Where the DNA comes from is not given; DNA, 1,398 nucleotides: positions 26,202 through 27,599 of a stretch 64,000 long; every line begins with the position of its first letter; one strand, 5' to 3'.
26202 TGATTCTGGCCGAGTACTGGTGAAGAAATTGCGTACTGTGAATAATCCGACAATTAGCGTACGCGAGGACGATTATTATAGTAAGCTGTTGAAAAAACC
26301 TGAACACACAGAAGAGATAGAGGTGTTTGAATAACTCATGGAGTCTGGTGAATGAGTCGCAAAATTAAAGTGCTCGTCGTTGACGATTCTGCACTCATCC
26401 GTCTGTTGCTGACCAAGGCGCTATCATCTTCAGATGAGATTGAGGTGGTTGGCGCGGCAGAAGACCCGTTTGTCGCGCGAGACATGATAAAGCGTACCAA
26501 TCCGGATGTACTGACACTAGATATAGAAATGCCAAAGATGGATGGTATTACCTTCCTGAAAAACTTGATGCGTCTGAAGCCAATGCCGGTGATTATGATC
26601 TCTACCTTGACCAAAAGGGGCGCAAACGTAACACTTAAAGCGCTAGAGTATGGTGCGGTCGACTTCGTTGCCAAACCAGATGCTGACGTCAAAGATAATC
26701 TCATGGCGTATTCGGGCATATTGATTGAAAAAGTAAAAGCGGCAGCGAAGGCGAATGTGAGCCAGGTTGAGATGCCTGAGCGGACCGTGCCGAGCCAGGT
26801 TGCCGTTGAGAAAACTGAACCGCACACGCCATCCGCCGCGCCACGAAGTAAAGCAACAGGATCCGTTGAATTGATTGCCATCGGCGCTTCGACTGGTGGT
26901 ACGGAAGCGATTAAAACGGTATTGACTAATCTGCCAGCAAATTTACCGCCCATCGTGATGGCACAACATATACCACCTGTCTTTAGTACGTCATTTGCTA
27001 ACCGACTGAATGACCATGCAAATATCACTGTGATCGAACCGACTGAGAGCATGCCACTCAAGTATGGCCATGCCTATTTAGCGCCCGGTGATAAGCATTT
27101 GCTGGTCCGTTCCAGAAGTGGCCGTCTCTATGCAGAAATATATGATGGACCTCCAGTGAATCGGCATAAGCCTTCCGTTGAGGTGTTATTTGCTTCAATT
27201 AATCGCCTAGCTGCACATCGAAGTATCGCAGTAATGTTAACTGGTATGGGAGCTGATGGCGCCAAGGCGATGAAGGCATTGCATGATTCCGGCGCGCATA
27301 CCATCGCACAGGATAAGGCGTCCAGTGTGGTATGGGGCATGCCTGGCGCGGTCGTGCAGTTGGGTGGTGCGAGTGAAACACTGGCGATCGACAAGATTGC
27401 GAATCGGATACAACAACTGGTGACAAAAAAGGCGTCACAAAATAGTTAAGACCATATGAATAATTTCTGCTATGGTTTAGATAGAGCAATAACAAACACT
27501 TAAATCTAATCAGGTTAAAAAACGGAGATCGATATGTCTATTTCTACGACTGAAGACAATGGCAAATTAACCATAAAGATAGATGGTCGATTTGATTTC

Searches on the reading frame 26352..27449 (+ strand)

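Call 99: search_protein_families(library=pfam, proteins=[window:26352-27449:+], max_evalue=0.001)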
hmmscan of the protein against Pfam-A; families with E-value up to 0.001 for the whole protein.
window:26352-27449:+ (365 aa): 2 families
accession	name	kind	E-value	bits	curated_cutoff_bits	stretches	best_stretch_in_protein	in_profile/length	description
PF01339.22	CheB_methylest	-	7e-58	195.6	24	1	175-353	1-174/174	CheB methylesterase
PF00072.30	Response_reg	-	1.5e-22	80.3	30.2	1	7-109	1-100/111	Response regulator receiver domain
